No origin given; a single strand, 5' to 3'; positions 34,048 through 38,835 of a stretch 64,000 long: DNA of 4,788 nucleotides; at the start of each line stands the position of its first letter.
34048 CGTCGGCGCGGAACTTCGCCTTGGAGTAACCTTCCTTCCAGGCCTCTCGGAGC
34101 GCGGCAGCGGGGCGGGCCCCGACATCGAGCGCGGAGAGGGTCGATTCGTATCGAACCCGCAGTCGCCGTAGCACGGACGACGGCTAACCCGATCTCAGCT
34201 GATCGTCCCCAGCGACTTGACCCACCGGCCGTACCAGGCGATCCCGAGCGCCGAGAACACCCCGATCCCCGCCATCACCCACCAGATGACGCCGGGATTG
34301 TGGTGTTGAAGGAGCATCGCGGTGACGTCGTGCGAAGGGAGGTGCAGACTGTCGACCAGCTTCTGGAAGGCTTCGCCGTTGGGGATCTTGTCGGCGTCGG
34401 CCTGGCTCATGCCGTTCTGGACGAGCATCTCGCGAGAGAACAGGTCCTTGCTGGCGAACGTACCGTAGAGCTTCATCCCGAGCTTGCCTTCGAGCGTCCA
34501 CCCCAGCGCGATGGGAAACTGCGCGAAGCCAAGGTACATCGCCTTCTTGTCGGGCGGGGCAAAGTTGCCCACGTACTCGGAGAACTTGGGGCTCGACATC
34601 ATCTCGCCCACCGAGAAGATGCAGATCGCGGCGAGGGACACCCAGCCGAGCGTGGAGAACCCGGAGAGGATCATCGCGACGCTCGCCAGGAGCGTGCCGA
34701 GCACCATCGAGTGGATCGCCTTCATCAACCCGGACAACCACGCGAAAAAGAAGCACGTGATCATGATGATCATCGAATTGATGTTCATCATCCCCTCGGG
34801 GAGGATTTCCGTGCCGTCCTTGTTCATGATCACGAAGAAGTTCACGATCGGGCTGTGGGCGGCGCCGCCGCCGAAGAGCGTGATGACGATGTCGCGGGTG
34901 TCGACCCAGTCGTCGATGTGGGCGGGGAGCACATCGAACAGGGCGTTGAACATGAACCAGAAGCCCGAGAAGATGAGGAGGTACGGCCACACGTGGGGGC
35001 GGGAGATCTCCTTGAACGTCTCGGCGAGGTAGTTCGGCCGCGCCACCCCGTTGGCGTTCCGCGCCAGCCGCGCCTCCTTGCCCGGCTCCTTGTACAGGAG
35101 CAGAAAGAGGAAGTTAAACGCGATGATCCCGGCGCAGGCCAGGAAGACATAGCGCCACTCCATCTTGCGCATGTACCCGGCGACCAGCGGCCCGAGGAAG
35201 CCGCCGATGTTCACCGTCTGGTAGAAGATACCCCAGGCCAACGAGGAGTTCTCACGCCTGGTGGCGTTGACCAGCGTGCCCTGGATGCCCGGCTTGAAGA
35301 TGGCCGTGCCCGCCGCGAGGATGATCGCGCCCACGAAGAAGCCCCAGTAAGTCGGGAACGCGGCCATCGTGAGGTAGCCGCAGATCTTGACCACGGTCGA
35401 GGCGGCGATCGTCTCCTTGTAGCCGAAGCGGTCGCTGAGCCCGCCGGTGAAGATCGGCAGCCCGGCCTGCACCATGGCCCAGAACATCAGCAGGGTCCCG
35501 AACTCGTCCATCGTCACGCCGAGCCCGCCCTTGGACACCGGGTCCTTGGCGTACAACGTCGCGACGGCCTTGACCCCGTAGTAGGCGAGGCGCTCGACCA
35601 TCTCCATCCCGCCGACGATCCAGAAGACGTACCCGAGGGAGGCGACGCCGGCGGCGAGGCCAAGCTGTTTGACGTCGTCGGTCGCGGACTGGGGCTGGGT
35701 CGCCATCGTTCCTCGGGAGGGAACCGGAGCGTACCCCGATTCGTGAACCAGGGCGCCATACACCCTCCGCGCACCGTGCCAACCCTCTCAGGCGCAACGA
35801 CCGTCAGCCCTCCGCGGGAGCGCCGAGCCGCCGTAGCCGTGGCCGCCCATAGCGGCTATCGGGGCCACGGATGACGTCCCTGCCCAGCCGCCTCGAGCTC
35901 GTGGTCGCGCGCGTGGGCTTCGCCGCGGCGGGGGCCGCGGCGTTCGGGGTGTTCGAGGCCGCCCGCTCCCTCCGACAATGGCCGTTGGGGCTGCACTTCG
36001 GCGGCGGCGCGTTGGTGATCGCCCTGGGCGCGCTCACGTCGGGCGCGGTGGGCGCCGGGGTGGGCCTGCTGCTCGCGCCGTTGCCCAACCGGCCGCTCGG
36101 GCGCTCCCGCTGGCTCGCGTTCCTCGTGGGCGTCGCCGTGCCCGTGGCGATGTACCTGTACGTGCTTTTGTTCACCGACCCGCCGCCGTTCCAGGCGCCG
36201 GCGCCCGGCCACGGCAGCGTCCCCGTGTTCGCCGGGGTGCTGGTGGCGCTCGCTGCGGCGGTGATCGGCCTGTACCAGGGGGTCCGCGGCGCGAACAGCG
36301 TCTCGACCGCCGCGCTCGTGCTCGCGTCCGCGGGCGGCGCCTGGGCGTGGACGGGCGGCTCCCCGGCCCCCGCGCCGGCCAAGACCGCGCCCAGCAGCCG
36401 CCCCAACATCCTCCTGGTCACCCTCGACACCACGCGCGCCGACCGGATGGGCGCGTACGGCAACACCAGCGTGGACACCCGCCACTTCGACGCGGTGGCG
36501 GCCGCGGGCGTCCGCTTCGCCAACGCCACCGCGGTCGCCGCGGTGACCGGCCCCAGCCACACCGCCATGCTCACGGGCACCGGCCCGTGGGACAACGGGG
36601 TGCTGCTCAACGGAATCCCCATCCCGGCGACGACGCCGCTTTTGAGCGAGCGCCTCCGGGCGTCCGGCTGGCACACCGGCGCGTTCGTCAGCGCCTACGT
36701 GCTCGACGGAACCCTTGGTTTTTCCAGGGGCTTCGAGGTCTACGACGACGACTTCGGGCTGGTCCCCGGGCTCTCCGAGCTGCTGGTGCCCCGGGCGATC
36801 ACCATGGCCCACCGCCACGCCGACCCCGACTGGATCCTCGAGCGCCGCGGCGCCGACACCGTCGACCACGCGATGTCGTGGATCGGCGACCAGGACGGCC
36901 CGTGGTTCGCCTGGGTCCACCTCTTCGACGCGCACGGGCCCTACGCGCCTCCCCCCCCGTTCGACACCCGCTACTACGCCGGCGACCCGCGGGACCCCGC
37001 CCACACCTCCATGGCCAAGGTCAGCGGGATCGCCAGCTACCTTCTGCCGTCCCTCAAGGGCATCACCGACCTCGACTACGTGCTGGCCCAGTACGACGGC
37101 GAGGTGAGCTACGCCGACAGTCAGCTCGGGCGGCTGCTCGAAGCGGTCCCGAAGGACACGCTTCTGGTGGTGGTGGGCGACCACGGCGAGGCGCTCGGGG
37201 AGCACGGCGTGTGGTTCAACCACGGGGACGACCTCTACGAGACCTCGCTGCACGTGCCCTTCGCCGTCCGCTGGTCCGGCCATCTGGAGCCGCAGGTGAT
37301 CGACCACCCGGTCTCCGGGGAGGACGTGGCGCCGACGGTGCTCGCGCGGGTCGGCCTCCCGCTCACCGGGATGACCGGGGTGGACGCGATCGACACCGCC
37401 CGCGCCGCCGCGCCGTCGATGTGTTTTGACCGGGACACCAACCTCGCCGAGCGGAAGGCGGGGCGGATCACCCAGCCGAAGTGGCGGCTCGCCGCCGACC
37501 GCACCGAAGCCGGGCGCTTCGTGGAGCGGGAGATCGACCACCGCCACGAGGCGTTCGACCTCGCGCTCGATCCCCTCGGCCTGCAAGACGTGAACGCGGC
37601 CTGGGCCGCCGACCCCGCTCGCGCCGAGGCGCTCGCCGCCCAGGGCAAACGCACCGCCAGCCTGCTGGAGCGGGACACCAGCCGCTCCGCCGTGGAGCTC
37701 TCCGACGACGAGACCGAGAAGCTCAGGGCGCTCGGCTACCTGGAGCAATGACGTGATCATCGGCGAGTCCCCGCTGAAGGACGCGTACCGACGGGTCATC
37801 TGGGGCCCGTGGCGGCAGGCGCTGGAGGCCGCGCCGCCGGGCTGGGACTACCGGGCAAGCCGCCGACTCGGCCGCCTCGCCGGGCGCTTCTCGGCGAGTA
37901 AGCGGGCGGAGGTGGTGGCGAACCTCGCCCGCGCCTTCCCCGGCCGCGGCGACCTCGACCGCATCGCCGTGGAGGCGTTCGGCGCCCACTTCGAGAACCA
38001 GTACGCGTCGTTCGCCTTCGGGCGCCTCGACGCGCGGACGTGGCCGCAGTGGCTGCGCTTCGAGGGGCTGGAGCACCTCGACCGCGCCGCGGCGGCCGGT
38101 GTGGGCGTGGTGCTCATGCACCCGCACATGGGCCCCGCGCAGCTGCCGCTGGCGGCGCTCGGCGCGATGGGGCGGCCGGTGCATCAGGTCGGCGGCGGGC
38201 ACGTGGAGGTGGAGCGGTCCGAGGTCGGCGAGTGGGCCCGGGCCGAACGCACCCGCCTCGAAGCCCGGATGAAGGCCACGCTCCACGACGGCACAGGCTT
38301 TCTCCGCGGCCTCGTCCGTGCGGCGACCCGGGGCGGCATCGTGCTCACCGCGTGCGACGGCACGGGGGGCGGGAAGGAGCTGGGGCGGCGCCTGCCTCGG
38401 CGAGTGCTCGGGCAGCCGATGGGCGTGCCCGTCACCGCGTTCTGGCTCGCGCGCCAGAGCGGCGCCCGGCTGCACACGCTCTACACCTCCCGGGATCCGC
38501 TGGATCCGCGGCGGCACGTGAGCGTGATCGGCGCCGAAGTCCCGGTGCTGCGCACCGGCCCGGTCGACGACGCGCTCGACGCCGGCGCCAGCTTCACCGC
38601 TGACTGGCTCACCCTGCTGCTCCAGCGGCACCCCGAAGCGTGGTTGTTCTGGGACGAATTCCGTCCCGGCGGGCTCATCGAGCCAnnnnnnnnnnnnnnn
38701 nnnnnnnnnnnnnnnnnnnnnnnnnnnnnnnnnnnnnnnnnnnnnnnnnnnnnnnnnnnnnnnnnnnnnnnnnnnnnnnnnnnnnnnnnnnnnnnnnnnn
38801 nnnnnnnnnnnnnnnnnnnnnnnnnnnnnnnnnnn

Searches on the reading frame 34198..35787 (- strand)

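Call 29: search_protein_families(library=pfam, proteins=[window:34198-35787:-], max_evalue=0.001)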
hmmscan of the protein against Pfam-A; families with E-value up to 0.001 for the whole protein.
window:34198-35787:- (530 aa): 1 family
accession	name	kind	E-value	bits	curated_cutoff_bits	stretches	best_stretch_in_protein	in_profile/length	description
PF07690.21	MFS_1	-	1.9e-30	106.4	33.4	1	87-430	25-343/347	Major Facilitator Superfamily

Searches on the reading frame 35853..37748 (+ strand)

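Call 29: search_protein_families(library=pfam, proteins=[window:35853-37748:+], max_evalue=0.001)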
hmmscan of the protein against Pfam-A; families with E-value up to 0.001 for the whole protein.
window:35853-37748:+ (632 aa): 3 families
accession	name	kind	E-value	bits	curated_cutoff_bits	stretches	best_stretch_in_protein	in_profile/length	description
PF00884.28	Sulfatase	-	3.3e-40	138.7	25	1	184-501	1-300/301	Sulfatase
PF01663.27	Phosphodiest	-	3.4e-09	37.2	23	1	187-262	2-74/342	Type I phosphodiesterase / nucleotide pyrophosphatase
PF16347.10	SGSH_C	-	0.001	19.7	29.3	0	449-511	1-63/154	N-sulphoglucosamine sulphohydrolase, C-terminal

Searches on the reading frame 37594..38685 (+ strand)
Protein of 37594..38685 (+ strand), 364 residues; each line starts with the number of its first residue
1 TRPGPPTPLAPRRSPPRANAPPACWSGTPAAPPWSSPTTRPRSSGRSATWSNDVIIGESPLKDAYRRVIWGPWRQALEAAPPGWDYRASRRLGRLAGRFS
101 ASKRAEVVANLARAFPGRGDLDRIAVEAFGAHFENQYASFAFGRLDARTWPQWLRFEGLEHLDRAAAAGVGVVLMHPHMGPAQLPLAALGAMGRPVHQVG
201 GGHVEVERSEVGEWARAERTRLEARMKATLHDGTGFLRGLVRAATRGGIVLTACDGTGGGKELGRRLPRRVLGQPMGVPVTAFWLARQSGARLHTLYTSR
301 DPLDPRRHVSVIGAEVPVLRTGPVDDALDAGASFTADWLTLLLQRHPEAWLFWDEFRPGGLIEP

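Call 29: search_protein_families(library=pfam, proteins=[window:37594-38685:+], max_evalue=0.001)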
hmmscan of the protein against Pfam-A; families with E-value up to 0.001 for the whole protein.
window:37594-38685:+ (364 aa): 1 family
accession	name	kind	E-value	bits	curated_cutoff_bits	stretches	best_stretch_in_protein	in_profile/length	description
PF03279.18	Lip_A_acyltrans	-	1.6e-11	44.4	22.3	1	76-302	25-243/295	Bacterial lipid A biosynthesis acyltransferase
